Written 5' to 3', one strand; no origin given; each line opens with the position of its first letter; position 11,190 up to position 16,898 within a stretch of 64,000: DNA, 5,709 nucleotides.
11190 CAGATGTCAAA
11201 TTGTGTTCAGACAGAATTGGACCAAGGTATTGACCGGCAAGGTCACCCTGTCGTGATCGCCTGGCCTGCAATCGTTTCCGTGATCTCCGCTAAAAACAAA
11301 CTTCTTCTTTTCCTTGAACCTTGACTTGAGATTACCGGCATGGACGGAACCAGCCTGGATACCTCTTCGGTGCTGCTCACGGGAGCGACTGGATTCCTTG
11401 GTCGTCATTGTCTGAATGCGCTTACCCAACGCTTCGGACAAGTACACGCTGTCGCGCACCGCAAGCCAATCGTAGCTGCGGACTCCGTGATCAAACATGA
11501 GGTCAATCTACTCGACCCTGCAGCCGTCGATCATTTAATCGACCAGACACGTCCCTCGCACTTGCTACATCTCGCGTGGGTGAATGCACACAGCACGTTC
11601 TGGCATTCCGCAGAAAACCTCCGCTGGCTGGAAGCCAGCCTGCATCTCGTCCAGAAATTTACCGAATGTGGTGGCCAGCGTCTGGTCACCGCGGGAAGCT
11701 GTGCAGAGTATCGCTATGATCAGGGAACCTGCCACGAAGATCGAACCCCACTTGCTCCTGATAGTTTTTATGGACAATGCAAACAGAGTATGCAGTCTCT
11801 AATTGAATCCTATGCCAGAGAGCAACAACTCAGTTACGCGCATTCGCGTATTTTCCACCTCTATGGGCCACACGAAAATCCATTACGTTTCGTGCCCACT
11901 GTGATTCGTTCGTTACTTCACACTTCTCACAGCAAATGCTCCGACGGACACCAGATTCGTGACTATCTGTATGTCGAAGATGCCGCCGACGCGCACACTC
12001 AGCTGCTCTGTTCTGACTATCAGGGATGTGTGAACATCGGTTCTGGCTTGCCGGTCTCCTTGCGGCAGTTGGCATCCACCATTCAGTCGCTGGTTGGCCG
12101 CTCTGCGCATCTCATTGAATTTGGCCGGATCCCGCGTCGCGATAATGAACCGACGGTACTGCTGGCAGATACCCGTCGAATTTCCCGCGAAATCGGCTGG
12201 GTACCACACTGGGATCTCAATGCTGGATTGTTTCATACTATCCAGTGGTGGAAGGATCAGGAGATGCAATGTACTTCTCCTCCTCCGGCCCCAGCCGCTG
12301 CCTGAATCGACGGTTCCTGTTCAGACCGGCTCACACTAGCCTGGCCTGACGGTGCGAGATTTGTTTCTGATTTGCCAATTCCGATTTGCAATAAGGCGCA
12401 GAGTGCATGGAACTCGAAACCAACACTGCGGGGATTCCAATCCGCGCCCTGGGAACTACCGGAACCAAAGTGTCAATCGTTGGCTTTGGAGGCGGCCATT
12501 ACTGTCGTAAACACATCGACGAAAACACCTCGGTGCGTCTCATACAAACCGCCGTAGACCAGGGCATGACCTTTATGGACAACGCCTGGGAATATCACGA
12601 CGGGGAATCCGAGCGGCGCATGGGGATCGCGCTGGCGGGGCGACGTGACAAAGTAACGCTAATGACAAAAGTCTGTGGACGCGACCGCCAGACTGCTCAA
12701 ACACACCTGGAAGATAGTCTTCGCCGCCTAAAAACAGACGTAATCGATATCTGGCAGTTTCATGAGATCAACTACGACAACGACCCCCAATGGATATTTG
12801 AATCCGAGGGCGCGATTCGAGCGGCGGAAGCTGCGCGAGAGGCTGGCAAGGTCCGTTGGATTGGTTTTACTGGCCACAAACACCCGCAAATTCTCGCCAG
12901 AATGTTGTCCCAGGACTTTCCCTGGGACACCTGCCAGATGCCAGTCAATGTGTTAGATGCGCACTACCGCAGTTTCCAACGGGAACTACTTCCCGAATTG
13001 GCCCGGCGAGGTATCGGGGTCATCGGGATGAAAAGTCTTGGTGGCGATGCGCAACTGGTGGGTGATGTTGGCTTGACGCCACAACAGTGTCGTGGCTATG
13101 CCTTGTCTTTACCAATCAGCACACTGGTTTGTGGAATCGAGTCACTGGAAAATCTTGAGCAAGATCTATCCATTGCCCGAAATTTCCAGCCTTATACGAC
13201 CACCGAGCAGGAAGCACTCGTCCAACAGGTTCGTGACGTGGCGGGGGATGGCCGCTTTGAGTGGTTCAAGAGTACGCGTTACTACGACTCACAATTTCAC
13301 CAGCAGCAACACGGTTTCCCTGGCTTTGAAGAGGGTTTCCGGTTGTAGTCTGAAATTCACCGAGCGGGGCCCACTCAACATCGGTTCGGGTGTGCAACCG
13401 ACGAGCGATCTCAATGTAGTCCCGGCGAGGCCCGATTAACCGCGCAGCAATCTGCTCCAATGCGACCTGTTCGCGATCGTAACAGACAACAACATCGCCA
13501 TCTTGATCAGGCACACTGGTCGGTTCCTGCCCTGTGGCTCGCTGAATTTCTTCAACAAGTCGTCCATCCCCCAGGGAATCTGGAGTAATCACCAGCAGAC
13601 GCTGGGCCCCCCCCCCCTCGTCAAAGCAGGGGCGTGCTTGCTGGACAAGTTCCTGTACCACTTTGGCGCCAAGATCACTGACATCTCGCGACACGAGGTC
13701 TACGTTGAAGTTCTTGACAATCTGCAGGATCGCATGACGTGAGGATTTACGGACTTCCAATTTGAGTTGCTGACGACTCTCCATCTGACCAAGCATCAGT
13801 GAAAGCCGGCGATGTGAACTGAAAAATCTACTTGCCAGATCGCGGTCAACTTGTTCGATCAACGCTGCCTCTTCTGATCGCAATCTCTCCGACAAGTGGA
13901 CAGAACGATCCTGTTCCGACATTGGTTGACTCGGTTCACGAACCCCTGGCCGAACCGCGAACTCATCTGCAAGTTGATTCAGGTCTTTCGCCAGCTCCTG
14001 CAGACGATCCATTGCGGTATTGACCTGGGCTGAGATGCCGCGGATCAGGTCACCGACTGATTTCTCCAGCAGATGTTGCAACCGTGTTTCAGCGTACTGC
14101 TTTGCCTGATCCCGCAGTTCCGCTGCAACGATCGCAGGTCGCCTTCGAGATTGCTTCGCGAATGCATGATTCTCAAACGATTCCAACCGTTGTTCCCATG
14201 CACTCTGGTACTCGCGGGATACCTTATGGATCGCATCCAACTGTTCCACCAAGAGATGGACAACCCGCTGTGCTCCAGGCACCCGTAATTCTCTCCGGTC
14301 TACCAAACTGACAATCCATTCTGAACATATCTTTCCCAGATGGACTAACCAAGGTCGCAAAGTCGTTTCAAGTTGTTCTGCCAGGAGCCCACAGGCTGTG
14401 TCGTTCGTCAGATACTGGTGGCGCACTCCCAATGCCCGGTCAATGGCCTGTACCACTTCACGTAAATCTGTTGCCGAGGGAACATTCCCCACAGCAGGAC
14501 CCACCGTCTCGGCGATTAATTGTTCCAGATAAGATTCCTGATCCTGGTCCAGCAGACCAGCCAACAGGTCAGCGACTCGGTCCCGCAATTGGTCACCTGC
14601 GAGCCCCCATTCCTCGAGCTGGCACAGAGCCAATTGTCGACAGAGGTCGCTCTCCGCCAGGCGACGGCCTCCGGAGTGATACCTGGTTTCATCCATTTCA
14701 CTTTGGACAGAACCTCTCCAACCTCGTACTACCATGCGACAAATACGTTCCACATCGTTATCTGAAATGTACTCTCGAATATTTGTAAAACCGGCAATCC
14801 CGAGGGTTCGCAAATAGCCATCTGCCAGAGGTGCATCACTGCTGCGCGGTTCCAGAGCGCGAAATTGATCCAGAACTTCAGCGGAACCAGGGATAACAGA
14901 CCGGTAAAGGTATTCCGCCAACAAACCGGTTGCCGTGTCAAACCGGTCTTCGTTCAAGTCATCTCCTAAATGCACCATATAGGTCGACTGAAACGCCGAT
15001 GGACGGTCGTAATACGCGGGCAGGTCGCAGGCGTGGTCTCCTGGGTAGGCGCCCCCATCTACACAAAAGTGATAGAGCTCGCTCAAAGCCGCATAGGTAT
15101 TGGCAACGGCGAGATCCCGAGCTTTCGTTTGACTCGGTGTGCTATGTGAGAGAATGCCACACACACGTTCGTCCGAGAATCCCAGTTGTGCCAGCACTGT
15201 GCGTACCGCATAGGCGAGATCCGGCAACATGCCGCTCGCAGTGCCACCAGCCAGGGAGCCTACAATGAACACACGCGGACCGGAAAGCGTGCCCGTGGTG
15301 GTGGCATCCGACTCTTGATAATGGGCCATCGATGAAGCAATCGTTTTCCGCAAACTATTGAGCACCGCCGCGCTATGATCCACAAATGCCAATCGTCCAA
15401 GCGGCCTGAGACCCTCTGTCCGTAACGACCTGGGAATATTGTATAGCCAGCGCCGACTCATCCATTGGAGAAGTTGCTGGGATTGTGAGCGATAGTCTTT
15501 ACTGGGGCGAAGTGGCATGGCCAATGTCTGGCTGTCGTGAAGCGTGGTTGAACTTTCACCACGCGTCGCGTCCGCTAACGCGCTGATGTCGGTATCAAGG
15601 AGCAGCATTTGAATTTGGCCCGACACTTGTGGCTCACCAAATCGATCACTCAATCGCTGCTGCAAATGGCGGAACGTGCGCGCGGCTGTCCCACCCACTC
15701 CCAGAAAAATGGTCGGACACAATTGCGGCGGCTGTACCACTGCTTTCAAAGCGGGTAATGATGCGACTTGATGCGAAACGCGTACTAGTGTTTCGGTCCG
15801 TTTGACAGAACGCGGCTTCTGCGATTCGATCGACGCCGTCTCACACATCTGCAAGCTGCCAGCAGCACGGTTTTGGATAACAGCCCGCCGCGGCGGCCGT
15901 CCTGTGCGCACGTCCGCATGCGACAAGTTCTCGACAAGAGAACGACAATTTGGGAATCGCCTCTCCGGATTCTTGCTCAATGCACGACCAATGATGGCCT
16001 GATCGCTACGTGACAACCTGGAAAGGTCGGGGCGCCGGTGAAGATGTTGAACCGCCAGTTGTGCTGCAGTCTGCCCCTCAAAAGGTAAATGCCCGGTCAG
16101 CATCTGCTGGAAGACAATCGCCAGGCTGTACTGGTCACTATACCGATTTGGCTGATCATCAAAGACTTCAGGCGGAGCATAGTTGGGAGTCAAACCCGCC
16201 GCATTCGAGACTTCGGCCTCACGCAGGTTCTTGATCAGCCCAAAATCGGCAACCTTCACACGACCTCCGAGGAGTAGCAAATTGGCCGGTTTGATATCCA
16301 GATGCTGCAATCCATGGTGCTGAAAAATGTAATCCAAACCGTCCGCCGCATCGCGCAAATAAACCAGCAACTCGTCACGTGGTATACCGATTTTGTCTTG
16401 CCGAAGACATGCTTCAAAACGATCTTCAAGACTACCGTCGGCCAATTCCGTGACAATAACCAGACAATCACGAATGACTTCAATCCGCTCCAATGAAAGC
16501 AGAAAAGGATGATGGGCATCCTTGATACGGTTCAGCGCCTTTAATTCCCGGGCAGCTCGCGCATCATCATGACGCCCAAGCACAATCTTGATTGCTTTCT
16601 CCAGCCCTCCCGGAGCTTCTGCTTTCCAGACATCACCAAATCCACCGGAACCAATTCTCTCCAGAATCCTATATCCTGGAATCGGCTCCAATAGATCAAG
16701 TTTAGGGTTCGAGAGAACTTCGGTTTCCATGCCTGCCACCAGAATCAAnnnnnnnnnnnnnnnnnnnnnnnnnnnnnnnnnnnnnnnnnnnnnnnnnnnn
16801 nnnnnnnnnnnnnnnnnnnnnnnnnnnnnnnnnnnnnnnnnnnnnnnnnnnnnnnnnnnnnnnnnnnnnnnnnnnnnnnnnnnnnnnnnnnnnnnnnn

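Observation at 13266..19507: AAA+ ATPase, Ser/Thr-kinase-tubulin-like fusion and divergent FHA-EAL gene: candidate uncharacterised module linking phospho-signalling, a cytoskeletal-type assembly and c-di-GMP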

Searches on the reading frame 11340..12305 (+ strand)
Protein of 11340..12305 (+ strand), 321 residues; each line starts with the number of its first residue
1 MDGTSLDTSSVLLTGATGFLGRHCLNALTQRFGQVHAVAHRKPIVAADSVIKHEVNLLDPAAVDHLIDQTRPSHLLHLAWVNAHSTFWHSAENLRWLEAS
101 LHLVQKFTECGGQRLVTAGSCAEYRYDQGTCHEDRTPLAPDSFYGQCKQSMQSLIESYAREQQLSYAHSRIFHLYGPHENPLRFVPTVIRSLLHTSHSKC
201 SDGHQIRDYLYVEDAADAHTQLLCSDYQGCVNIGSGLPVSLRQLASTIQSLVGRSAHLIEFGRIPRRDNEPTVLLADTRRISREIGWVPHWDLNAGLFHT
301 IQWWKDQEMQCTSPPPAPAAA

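Call 6: search_protein_families(library=pfam, proteins=[window:11340-12305:+], max_evalue=0.01)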
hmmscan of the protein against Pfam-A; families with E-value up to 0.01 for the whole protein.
window:11340-12305:+ (321 aa): 4 families
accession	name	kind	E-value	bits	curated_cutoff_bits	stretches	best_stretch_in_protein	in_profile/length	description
PF01370.27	Epimerase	-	4.7e-39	134.7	20.9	1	11-234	1-240/240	NAD dependent epimerase/dehydratase family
PF16363.11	GDP_Man_Dehyd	-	9.7e-24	84.9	27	1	12-296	1-328/332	GDP-mannose 4,6 dehydratase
PF04321.23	RmlD_sub_bind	-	1e-08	35.1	27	1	11-222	3-196/287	RmlD substrate binding domain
PF07993.18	NAD_binding_4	-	0.0049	16.5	20.1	0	13-40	1-31/258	Male sterility protein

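Call 7: search_protein_families(library=ncbifam, proteins=[window:11340-12305:+], max_evalue=0.01)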
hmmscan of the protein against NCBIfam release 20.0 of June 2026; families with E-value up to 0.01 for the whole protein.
window:11340-12305:+ (321 aa): 21 families
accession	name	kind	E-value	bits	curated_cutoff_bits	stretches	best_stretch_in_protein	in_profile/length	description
TIGR01179.1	galE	equivalog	1.4e-25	89.8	262.3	2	199-307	218-328/332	UDP-glucose 4-epimerase GalE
TIGR01181.1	dTDP_gluc_dehyt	equivalog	4.2e-25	88.5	365.1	1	131-309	138-316/321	dTDP-glucose 4,6-dehydratase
TIGR04180.1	EDH_00030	hypoth_equivalog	1.4e-19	70.3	475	1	11-291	1-296/297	NAD-dependent 4,6-dehydratase LegB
TIGR02197.1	heptose_epim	equivalog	1.3e-15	57.4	274.6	1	11-304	1-313/316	ADP-glyceromanno-heptose 6-epimerase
NF007582.0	PRK10217.1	equivalog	1.7e-15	57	698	1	134-308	150-335/355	dTDP-glucose 4,6-dehydratase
NF007490.0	PRK10084.1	subfamily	1.1e-14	54.2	649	1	133-309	156-339/361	dTDP-glucose 4,6-dehydratase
NF047922.1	GDPFucSynFcl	equivalog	5.9e-14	52.2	500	1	142-309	132-306/308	GDP-L-fucose synthase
NF058621.1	DiazavRedAvaA7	equivalog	7.1e-11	42.3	400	1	11-238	3-234/304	3-diazoavenalumate denitrifying reductase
TIGR01777.1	yfcH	hypoth_equivalog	2.6e-08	33.8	207.35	1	11-257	1-246/292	TIGR01777 family oxidoreductase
TIGR01214.1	rmlD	equivalog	3e-08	33.1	224.05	1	11-256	2-230/285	dTDP-4-dehydrorhamnose reductase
NF043036.1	ErythonDh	equivalog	4.6e-08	32.6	325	1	11-207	3-216/321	D-erythronate dehydrogenase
NF007956.0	PRK10675.1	subfamily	3.8e-07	29.6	394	1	199-303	223-328/338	UDP-glucose 4-epimerase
TIGR03466.1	HpnA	hypoth_equivalog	9.3e-06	24.7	367.65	1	10-151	2-145/327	hopanoid-associated sugar epimerase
NF008360.0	PRK11150.1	equivalog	9.4e-06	25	452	1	116-250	112-252/310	ADP-glyceromanno-heptose 6-epimerase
TIGR02622.1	CDP_4_6_dhtase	equivalog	2.2e-05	23.8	278.45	0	247-310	274-336/352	CDP-glucose 4,6-dehydratase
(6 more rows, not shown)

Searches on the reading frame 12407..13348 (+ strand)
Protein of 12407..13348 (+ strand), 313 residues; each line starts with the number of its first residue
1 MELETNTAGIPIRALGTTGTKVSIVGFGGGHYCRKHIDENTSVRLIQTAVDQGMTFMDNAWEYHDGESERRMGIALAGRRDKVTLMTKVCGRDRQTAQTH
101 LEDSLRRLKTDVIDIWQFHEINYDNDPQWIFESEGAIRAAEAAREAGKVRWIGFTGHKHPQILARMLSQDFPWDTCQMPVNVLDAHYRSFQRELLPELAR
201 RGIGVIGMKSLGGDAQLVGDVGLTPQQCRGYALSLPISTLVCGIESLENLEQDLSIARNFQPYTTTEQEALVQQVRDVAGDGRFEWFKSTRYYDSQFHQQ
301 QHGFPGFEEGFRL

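Call 6: search_protein_families(library=pfam, proteins=[window:12407-13348:+], max_evalue=0.01)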
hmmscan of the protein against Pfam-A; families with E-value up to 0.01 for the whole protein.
window:12407-13348:+ (313 aa): 1 family
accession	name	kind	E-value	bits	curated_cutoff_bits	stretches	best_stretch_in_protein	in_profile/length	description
PF00248.27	Aldo_ket_red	-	5.7e-31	108.1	24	1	26-213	3-194/291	Aldo/keto reductase family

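Call 7: search_protein_families(library=ncbifam, proteins=[window:12407-13348:+], max_evalue=0.01)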
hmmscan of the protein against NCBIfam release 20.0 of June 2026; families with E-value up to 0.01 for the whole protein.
window:12407-13348:+ (313 aa): 6 families
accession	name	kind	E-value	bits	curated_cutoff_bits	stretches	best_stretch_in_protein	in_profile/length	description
NF049922.1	MethglyxlRedYdjG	equivalog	1.2e-09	37.7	550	1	14-89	5-86/326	NADH-dependent methylglyoxal reductase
NF008598.0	PRK11565.1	equivalog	2.5e-06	26.8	425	1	39-159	27-142/275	2,5-didehydrogluconate reductase DkgA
TIGR01293.1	Kv_beta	subfamily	4.2e-06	26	365.4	1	13-162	4-159/319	voltage-dependent potassium channel subunit beta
NF007912.0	PRK10625.1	equivalog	0.00041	19.8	415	1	92-120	105-133/346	NADP(H)-dependent aldo-keto reductase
NF007695.0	PRK10376.1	subfamily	0.0017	17.5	280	1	37-213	37-217/290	oxidoreductase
NF008377.0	PRK11172.1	equivalog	0.0022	17.2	327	1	37-155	13-129/267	2,5-didehydrogluconate reductase DkgB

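Call 89: search_protein_families(library=pfam, proteins=[window:12407-13348:+], max_evalue=0.01)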
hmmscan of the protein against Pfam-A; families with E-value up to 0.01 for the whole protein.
window:12407-13348:+ (313 aa): 1 family
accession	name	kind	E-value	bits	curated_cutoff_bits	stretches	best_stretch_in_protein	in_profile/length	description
PF00248.27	Aldo_ket_red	-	5.7e-31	108.1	24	1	26-213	3-194/291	Aldo/keto reductase family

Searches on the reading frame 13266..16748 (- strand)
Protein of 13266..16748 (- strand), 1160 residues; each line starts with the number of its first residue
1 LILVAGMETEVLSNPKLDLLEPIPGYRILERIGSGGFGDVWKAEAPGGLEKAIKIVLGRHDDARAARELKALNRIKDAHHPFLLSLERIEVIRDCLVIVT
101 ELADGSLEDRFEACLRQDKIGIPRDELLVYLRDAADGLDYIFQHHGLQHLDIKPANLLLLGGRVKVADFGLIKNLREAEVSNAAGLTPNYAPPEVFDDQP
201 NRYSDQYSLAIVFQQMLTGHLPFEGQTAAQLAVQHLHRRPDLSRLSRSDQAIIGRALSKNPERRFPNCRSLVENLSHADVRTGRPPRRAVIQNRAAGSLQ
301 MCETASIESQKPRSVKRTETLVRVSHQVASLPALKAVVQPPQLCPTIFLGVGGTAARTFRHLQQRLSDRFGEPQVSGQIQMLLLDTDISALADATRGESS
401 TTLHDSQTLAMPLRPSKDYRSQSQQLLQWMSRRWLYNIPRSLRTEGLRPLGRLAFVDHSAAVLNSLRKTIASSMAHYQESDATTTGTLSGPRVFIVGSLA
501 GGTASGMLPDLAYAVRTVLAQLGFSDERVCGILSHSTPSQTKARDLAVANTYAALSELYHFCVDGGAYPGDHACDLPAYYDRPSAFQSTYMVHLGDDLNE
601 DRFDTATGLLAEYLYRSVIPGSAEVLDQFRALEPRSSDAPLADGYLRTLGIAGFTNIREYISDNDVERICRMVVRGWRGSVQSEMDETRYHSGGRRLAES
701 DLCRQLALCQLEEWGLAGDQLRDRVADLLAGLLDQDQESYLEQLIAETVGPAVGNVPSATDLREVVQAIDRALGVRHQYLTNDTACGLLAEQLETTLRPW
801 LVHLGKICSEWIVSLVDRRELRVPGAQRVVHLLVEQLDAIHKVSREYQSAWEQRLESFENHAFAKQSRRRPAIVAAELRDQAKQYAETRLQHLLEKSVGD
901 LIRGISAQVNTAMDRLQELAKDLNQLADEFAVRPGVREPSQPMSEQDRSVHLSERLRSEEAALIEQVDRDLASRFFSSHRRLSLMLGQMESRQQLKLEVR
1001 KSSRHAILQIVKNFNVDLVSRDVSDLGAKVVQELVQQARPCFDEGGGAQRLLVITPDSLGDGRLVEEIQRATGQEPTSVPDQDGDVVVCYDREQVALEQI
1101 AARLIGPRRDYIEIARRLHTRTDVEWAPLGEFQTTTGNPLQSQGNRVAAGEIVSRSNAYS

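Call 6: search_protein_families(library=pfam, proteins=[window:13266-16748:-], max_evalue=0.01)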
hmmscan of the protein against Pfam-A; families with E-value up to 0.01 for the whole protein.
window:13266-16748:- (1160 aa): 3 families
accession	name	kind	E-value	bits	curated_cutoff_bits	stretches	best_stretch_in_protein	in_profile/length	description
PF13809.12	Tubulin_2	-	1.1e-36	127.3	27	1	347-592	1-267/356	Tubulin like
PF00069.31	Pkinase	-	3.7e-33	115.5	31.7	1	26-265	1-252/263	Protein kinase domain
PF07714.23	PK_Tyr_Ser-Thr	-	1.1e-21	77.8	23.1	1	28-274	3-257/258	Protein tyrosine and serine/threonine kinase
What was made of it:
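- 15954..16673 (-): Hanks-type protein kinase domain (ORF residues 26-265). It is a non-RD kinase, with H-L-D in the catalytic loop. Pfam E 3.7e-33 (call 6).
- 14709..15713 (-): FtsZ/tubulin-like GTP-binding domain of the FtsZl1 / Pfam Tubulin_2 family. T1-like GVGGTA lies at 15684-15701 and T4-like GGTASG at 15231-15248. Pfam Tubulin_2, 127 bits (call 6).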

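Call 7: search_protein_families(library=ncbifam, proteins=[window:13266-16748:-], max_evalue=0.01)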
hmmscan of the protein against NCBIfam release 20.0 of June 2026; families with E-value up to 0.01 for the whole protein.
window:13266-16748:- (1160 aa): 6 families
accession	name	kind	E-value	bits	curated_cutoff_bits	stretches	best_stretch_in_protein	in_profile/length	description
NF033483.0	PknB_PASTA_kin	equivalog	1.4e-27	97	450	1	26-314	9-303/563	Stk1 family PASTA domain-containing Ser/Thr kinase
NF047741.1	antiphage_MADS6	equivalog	5.1e-22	78.1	460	2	124-289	298-471/612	methylation-associated defense system protein kinase MAD6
NF052427.1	StpK7MSMEG_1200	equivalog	8.7e-15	54.2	900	1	25-284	8-274/601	serine/threonine protein kinase StpK7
NF053615.1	SerThrKinAfsKStmc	equivalog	1.7e-10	40.3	1300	1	138-266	125-255/809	protein serine/threonine kinase AfsK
NF009651.0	PRK13184.1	equivalog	0.0021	16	839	0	145-276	132-288/932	serine/threonine-protein kinase PknD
NF043056.1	T4SS_LegK1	equivalog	0.0034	16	550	1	145-213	208-280/516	Dot/Icm T4SS effector kinase LegK1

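Call 8: search_protein_families(library=padloc, proteins=[window:13266-16748:-], max_evalue=0.01)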
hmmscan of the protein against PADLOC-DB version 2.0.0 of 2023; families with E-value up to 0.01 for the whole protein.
window:13266-16748:- (1160 aa): 27 families (the best 25 are shown)
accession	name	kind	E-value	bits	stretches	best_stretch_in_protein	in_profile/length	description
PDLC04138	mad6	-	4.8e-41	139.4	1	26-276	53-311/659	mads_6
PDLC04053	PD-T4-6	-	4.8e-35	119.5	1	25-297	10-291/311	-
PDLC04042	PD-T4-6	-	4.7e-34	116.4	1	25-281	10-275/292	-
PDLC04047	PD-T4-6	-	6.1e-28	95.8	1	26-278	12-272/327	-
PDLC04054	PD-T4-6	-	6.9e-27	92.8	1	23-287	9-280/347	-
PDLC04043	PD-T4-6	-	1.1e-26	91.9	1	25-322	16-309/452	-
PDLC04061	PD-T4-6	-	1.6e-24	85.3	1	26-314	18-309/510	-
PDLC04060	PD-T4-6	-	4.1e-22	76.7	1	26-288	10-277/486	-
PDLC04048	PD-T4-6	-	5e-22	76.7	1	26-279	12-273/354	-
PDLC04039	PD-T4-6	-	3.7e-21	73.7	1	25-276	15-273/458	-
PDLC04057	PD-T4-6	-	4.5e-21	73.4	1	26-308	10-302/443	-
PDLC04041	PD-T4-6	-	2.2e-19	68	1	26-296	30-294/443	-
PDLC04040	PD-T4-6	-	2.9e-18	63.9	1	138-305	115-291/547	-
PDLC04052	PD-T4-6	-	7.9e-18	62.9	1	132-306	120-302/496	-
PDLC04044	PD-T4-6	-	1.2e-16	58.8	1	26-301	34-312/372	-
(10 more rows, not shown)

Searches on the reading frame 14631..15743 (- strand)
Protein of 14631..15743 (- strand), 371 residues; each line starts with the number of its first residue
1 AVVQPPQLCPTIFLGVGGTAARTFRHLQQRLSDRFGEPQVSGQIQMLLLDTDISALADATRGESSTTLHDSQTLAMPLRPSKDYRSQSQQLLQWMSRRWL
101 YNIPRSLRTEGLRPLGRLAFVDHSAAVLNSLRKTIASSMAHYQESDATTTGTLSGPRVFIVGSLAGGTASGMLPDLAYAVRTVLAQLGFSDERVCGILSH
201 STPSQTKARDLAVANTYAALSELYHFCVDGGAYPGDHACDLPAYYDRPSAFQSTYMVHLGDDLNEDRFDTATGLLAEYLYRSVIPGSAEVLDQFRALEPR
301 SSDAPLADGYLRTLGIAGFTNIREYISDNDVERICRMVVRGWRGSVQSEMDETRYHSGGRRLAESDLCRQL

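Call 83: search_solved_structures(query=A3, max_evalue=10, show_alignments=3)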
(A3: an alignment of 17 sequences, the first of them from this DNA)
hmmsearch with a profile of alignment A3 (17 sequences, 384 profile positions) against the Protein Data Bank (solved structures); distinct sequences matched with E-value up to 10: 5.
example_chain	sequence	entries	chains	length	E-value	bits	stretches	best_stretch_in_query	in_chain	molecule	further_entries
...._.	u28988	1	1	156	0.99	11.5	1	198-251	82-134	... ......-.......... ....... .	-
2grn_B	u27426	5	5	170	1.2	11.2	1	198-251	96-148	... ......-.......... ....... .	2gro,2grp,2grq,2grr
5d2m_C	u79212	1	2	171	1.2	11.2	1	198-251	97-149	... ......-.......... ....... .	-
3uin_C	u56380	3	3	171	1.2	11.2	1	198-251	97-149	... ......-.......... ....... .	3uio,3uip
1z5s_C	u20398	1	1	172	1.2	11.2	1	198-251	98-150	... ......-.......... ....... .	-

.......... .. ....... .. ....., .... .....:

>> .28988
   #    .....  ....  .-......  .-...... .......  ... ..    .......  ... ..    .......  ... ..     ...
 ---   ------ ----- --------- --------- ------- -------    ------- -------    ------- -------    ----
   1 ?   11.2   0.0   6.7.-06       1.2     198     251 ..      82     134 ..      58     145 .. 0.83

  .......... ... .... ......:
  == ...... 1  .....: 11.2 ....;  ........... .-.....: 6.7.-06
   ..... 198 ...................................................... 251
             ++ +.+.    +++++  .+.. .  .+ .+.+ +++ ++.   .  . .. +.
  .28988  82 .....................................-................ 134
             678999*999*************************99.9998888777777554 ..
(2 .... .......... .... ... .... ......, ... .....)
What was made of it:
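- On FtsZ/tubulin superfamily: Profile searches against the PDB give no alignable FtsZ (call 83).
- A sequence profile of the domain finds no FtsZ or tubulin in the PDB (call 83).
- Tried and rejected: No FtsZ or tubulin was found at E up to 10 (call 83), so the T7 loop could not be located.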
